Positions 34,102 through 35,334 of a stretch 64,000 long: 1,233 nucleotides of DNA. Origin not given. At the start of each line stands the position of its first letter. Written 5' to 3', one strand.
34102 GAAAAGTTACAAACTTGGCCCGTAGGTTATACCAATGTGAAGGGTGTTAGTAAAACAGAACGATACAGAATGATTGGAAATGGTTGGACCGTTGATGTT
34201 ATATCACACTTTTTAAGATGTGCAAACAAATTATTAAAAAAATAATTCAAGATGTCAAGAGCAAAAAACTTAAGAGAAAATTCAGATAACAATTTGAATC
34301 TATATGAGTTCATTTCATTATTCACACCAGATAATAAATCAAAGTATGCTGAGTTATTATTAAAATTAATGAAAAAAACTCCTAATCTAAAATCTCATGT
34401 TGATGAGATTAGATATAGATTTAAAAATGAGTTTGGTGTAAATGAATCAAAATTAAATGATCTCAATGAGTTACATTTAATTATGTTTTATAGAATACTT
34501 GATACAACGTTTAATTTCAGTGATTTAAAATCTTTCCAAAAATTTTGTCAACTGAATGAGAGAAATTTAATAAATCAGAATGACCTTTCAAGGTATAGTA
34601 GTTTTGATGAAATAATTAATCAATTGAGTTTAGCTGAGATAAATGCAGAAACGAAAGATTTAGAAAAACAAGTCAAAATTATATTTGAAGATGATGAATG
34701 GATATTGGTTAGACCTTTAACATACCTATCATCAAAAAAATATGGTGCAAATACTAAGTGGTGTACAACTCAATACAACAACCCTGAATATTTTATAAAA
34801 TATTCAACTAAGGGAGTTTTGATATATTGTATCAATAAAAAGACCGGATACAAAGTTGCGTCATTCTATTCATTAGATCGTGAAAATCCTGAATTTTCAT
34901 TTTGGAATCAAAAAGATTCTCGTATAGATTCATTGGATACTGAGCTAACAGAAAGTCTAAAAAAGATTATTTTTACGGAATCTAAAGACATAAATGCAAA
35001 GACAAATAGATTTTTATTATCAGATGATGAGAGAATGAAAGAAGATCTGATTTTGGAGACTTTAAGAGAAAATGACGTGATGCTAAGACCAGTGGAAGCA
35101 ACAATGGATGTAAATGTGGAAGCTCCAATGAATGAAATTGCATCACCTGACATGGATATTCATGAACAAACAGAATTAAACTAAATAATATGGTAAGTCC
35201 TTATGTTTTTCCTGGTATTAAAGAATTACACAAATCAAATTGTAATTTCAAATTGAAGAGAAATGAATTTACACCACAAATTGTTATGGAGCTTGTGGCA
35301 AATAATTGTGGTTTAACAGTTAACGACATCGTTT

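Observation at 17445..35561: Three PcfJ-like paralogs, one in a unit with an orphan C5-cytosine methyltransferase and a standalone DnaA domain IV protein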

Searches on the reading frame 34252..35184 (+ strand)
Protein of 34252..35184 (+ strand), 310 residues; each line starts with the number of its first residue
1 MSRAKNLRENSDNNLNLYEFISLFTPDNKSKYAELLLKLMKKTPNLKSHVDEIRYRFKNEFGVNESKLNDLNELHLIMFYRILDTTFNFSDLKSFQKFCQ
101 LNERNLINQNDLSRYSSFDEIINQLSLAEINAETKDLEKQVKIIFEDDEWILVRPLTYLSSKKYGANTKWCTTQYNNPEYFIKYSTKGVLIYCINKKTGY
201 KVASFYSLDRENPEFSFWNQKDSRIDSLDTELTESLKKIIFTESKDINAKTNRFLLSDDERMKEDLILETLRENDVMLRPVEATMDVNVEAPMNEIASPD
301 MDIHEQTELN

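Call 3: search_protein_families(library=pfam, proteins=[window:34252-35184:+], max_evalue=0.1)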
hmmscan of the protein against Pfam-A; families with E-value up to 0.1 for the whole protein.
window:34252-35184:+ (310 aa): 1 family
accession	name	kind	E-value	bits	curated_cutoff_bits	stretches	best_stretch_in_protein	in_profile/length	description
PF10282.15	Lactonase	-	0.073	12.7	21.7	0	172-225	33-85/344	Lactonase, 7-bladed beta-propeller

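Call 4: search_protein_families(library=phrogs, proteins=[window:34252-35184:+], max_evalue=0.01)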
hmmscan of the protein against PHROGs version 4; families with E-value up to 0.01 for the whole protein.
window:34252-35184:+ (310 aa): 2 families
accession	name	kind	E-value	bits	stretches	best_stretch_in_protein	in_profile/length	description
phrog_17056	-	unknown function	2.6e-13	51.1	1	128-253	112-238/420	-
phrog_28193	-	unknown function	6.9e-09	36.1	1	134-230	99-196/681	-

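Call 14: find_homologous_proteins(query=window:34252-35184:+, max_evalue=0.001)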
Query window:34252-35184:+ (310 aa): 956 proteins with E <= 0.001 among 2006 candidates; the best 120 are listed.
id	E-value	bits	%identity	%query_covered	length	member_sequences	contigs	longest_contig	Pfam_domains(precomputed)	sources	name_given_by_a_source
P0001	1.7e-198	676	100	100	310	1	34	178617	-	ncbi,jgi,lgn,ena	jgi:hypothetical protein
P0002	1.2e-197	673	100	100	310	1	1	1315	-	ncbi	-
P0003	1.4e-179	614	93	100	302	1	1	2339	-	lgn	-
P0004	2.6e-121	423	62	98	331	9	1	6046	-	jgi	jgi:hypothetical protein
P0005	5.0e-121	422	62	100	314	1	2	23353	-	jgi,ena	jgi:hypothetical protein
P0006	5.3e-119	415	62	98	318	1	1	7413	-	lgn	-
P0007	1.6e-117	410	66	86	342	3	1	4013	-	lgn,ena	-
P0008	1.8e-116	407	60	98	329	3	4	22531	-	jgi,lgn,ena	jgi:hypothetical protein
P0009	3.8e-115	403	62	93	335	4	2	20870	-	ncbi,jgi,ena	jgi:hypothetical protein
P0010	5.3e-115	402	68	85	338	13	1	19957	-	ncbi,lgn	-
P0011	5.7e-115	402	60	99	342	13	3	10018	-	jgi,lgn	jgi:hypothetical protein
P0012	1.4e-114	401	63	94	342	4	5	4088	-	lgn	-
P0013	5.9e-114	399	67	86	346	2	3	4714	-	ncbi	-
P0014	1.1e-113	398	63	91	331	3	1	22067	-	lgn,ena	-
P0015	1.4e-113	397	67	86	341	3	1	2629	-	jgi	jgi:hypothetical protein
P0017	2.9e-113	396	65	85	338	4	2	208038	-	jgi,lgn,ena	jgi:hypothetical protein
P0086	1.9e-106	374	61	87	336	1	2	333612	-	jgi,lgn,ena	-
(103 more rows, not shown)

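Call 16: find_encoding_contigs(protein=P0017, flank=6000, max_places=2)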
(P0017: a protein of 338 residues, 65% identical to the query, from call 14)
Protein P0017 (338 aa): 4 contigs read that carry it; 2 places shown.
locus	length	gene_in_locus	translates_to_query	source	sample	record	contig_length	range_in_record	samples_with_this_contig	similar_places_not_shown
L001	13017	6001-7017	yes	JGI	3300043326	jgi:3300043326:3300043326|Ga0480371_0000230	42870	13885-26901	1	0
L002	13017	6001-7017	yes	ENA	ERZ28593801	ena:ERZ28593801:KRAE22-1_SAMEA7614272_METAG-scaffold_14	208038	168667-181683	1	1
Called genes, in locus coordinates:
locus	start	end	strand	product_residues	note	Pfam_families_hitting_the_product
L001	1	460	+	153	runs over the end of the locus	PF03013:Pyr_excise (faint)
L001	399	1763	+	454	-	-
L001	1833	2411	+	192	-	-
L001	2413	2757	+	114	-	-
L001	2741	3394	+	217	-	PF00149:Metallophos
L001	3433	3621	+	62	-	-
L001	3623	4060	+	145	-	-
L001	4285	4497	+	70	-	-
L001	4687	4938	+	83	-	-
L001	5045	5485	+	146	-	-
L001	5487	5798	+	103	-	PF12838:Fer4_7 (weak), PF13183:Fer4_8 (faint), PF13484:Fer4_16 (faint), PF25160:LdpA_Fe-S-bd (faint), PF00037:Fer4, PF12797:Fer4_2 (weak), PF12837:Fer4_6 (weak), PF13237:Fer4_10 (weak)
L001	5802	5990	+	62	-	-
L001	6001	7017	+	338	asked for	-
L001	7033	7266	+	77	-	-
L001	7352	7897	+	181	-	-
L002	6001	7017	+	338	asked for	-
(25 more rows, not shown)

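Call 17: find_encoding_contigs(protein=P0086, flank=6000, max_places=2)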
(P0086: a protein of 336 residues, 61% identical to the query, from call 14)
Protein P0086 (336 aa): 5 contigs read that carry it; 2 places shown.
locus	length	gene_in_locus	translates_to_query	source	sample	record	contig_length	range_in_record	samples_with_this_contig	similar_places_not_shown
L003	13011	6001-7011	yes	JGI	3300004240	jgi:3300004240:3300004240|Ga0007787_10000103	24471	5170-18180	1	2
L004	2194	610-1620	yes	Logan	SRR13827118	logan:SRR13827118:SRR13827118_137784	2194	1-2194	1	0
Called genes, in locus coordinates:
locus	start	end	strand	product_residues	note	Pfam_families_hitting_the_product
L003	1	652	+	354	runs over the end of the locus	PF02086:MethyltransfD12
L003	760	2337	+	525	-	PF13589:HATPase_c_3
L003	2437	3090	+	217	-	PF00149:Metallophos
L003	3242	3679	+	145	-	-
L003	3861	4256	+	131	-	-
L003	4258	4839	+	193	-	-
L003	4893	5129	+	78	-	-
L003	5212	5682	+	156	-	PF06941:NT5C (faint)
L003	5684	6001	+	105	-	PF13237:Fer4_10 (weak), PF12838:Fer4_7 (weak), PF13187:Fer4_9 (weak), PF13484:Fer4_16 (faint), PF12797:Fer4_2 (weak), PF00037:Fer4, PF12837:Fer4_6 (weak)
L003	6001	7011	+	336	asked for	-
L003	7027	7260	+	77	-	-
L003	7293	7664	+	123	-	PF08299:Bac_DnaA_C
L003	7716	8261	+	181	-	-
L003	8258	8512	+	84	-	-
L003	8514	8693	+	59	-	-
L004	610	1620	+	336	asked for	-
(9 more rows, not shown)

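Call 27: search_solved_structures(query=A1, max_evalue=10)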
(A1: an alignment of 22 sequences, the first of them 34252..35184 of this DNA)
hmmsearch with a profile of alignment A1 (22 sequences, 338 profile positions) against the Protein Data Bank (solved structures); distinct sequences matched with E-value up to 10: 0.

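Call 28: predict_structure(alignment_id=A1)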
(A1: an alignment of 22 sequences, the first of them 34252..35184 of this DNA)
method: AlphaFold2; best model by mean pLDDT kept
length: 310 residues; sequences in the alignment: 22
mean_pLDDT: 75.9   pTM: 0.49
mean pLDDT of the five models: 75.9, 72.8, 71.8, 70.4, 63.3
residues with pLDDT >= 90: 53; 70-90: 185; 50-70: 30; < 50: 42
segments of 3 or more residues with pLDDT < 50: 5-7, 276-310
pLDDT, mean of each block of 10 residues (from residue 1): 48 67 83 86 86 91 87 87 88 88 73 80 80 73 92 91 78 64 89 90 90 87 72 88 90 88 83 49 29 30 29
secondary structure, 60 per line:
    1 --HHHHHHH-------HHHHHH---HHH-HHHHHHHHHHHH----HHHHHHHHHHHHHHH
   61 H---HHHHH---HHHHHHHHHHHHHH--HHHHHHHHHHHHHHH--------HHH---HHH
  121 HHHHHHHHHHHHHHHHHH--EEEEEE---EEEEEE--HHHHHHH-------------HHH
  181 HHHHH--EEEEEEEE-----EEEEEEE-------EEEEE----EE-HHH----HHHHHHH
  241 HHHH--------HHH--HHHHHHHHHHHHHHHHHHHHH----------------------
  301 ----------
elements in order: H3-9 H17-22 H30-41 H46-61 H65-69 H73-86 H89-103 H118-138 E141-146 E150-155 H158-164 H178-185 E188-195 E201-207 E215-219 H234-244 H258-278

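Call 33: fold_search(model_id=the predicted structure, library=viral)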
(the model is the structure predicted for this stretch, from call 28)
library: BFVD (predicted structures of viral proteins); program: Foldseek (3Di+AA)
matches with E <= 10: 435; with E <= 0.001: 18
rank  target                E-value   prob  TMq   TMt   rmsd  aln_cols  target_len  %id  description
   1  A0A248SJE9            6.5e-08  1.00  0.33  0.41  11.9       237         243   20  (no name in the UniProt tables at hand)
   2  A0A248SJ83            1.8e-07  1.00  0.34  0.21  13.2       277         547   23  (no name in the UniProt tables at hand)
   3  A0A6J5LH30            2.0e-07  1.00  0.33  0.20  12.2       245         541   19  Uncharacterized protein [uncultured Caudovirales phage]
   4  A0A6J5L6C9            1.2e-06  1.00  0.32  0.27  17.1       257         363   20  Uncharacterized protein [uncultured Caudovirales phage]
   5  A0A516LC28            1.9e-06  1.00  0.26  0.16  18.8       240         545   16  (no name in the UniProt tables at hand)
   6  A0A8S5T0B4            2.3e-06  1.00  0.32  0.19  20.4       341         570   18  Uncharacterized protein [Myoviridae sp. ctWb16]
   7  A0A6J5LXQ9            6.6e-06  1.00  0.26  0.31  18.8       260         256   15  Uncharacterized protein [uncultured Caudovirales phage]
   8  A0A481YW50            9.1e-06  1.00  0.25  0.11  19.0       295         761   18  glutamate--tRNA ligase [Marseillevirus LCMAC201]
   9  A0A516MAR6            1.1e-05  1.00  0.25  0.11  19.9       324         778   17  (no name in the UniProt tables at hand)
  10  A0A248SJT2            2.6e-05  1.00  0.25  0.21  20.5       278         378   16  (no name in the UniProt tables at hand)
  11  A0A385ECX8            3.4e-05  1.00  0.26  0.32  13.3       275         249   15  Uncharacterized protein [Caulobacter phage CcrBL9]
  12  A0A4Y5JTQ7            3.6e-05  1.00  0.28  0.19  18.6       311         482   18  Structural protein [Pseudomonas phage vB_PaeM_PA5oct]
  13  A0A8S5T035            3.8e-05  1.00  0.23  0.13  19.6       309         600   17  Uncharacterized protein [Myoviridae sp. ctWb16]
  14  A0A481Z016            4.2e-05  1.00  0.29  0.15  19.6       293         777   17  Ankyrin repeat protein [Marseillevirus LCMAC202]
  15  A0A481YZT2            4.2e-05  1.00  0.29  0.29  16.7       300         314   19  Uncharacterized protein [Marseillevirus LCMAC202]
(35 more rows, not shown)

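Call 45: search_protein_representatives(alignment_id=A1)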
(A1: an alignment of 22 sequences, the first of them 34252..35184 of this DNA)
Query: 22 sequences, 338 profile positions. Proteins with E-value up to 0.001 (for the whole library): 3773; up to 1e-10: 1099; up to 1e-30: 388. The best 150 are listed.
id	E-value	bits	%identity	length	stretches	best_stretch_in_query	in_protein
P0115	1.1e-144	498.4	-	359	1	1-322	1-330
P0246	7.8e-119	413.4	-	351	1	1-260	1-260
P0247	4.7e-114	397.7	-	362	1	1-305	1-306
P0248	1.4e-113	396.1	-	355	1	1-312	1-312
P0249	1.3e-108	379.8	-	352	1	1-289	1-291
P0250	4.8e-104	364.7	-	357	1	1-318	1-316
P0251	1.2e-98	347.0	-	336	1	1-306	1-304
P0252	1.5e-98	346.7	-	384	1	1-304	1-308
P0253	8.4e-97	340.9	-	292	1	1-266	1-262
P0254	9.2e-94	330.9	-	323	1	1-256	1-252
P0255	4.6e-92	325.3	-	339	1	1-301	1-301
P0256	2.6e-91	322.9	-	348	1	1-316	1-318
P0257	3.7e-91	322.4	-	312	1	1-291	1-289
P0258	1.1e-90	320.8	-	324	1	1-294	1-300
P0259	1.4e-90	320.5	-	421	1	1-284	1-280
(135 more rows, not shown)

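Call 47: search_protein_families(library=pfam, alignment_id=A3, max_evalue=1)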
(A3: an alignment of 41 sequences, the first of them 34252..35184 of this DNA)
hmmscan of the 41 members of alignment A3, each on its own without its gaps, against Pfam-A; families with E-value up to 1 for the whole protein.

A. member 1, window:34252-35184:+ (310 aa): 1 family
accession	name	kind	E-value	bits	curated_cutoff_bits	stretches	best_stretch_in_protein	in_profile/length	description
PF10282.15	Lactonase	-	0.073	12.7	21.7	1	172-225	33-85/344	Lactonase, 7-bladed beta-propeller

B. families by the number of members that match (of 41 scanned): 28 families (the first 25 are shown)
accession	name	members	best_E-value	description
PF10282.15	Lactonase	2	0.073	Lactonase, 7-bladed beta-propeller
PF03642.18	MAP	1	0.0032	MAP domain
PF17577.7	ETM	1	0.004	ECORI-T site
PF13618.11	Gluconate_2-dh3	1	0.0057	Gluconate 2-dehydrogenase subunit 3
PF08634.16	Pet127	1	0.016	Mitochondrial protein Pet127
PF13552.11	DUF4127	1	0.016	Protein of unknown function (DUF4127)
PF10134.15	RPA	1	0.03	Replication initiator protein A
PF21672.2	COMM_HN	1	0.051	COMMD2-7/10, HN domain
PF21709.3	ABC_C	1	0.071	Emaravirus ABC_C protein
PF04336.18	ACP_PD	1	0.081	Acyl carrier protein phosphodiesterase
PF14078.11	DUF4259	1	0.082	Domain of unknown function (DUF4259)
PF14964.11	INTS15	1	0.094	Integrator complex subunit 15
PF04139.18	Rad9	1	0.098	Rad9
PF05542.16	DUF760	1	0.13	Protein of unknown function (DUF760)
PF14749.11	Acyl-CoA_ox_N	1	0.15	Acyl-coenzyme A oxidase N-terminal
PF14284.11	PcfJ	1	0.16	PcfJ-like protein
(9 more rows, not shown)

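Call 50: search_dna_similar(query=window:34252-35184:+, collection=phages, mode=protein, max_rows=40, max_evalue=0.001)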
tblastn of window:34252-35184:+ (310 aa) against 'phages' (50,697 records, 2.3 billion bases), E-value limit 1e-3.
Records with a match: 1; places in all: 4; records where one place covers at least 80% of the query: 0.
Best place of each record, by identity: <60% 1.
By first word of the organism name: Salicola 1.
By host as written in the record: Salicola sp. PV4 1.
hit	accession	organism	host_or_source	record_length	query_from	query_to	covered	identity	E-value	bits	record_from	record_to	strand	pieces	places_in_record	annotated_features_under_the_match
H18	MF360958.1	Salicola phage SCTP-2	Salicola sp. PV4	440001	143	300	51%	31.1%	1e-4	49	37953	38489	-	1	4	45: hypothetical protein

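Call 51: find_encoding_contigs(protein=window:34252-35184:+, flank=3000, max_places=6)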
Protein window:34252-35184:+ (310 aa): 23 contigs read that carry it; 6 places shown.
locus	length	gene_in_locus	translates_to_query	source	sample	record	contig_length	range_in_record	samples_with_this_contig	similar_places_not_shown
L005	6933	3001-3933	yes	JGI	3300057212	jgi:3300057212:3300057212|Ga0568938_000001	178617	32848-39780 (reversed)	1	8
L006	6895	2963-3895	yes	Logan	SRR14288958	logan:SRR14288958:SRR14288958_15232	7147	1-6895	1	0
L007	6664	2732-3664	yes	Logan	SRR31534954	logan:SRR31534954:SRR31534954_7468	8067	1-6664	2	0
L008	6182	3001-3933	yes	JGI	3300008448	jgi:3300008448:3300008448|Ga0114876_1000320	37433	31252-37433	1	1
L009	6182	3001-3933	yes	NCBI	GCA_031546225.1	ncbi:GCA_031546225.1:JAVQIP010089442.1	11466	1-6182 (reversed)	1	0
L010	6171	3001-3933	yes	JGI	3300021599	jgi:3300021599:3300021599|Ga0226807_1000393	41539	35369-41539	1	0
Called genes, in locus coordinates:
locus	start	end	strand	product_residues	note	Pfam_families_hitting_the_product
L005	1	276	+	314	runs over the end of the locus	PF01145:Band_7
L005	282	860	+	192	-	-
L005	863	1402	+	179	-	PF00908:dTDP_sugar_isom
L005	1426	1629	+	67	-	-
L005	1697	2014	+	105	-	PF13237:Fer4_10 (weak), PF14697:Fer4_21 (faint), PF12838:Fer4_7 (weak), PF13183:Fer4_8 (faint), PF13187:Fer4_9 (weak), PF12797:Fer4_2 (weak), PF00037:Fer4, PF12837:Fer4_6 (weak), +1 more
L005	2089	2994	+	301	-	PF00145:DNA_methylase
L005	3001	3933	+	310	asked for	-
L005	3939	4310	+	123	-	PF08299:Bac_DnaA_C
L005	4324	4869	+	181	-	-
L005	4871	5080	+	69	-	-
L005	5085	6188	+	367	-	-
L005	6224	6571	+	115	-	-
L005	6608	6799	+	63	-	-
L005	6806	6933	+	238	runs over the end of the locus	-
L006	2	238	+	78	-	?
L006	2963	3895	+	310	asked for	-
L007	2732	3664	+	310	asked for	-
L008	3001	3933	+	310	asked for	-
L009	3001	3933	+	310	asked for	-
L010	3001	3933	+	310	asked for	-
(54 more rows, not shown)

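Call 52: find_related_loci(query=A1, collection=viral_contigs, flank=4000)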
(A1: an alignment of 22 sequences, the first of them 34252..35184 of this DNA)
Query A1 (310 aa) in viral_contigs; peptide patterns used: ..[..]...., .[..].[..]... (x = any residue, [..] = any of these).
422 stretches matched a pattern; 391 encode a relative of the query (tblastn E <= 1e-3); the best 80 are kept; 79 distinct loci.
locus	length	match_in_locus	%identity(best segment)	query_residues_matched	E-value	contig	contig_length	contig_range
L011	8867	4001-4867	61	1-290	2e-117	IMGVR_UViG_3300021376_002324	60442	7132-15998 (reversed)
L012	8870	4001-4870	61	1-283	3e-115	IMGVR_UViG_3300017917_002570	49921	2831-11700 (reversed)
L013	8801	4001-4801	61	1-268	6e-112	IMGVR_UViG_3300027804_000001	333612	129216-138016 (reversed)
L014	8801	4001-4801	61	1-268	6e-112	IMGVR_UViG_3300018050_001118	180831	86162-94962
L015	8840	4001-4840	59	1-282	8e-111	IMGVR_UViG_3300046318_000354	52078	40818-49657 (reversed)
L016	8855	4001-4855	59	1-282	2e-110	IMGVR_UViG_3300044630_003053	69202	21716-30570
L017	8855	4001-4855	59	1-282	2e-110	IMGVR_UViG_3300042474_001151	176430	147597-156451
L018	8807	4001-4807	62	1-268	2e-110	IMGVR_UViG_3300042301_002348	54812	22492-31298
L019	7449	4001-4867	56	1-290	5e-110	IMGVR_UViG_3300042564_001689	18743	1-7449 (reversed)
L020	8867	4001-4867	56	1-290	5e-110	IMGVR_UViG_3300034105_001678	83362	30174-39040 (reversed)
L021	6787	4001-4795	62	1-265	2e-109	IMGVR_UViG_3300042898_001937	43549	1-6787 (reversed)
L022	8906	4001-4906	56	7-299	2e-109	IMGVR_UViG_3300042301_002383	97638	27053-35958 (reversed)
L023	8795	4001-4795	62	1-265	2e-109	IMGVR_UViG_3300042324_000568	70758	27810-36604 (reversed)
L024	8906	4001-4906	56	7-299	2e-109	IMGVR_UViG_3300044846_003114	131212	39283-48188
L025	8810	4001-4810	61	1-269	2e-109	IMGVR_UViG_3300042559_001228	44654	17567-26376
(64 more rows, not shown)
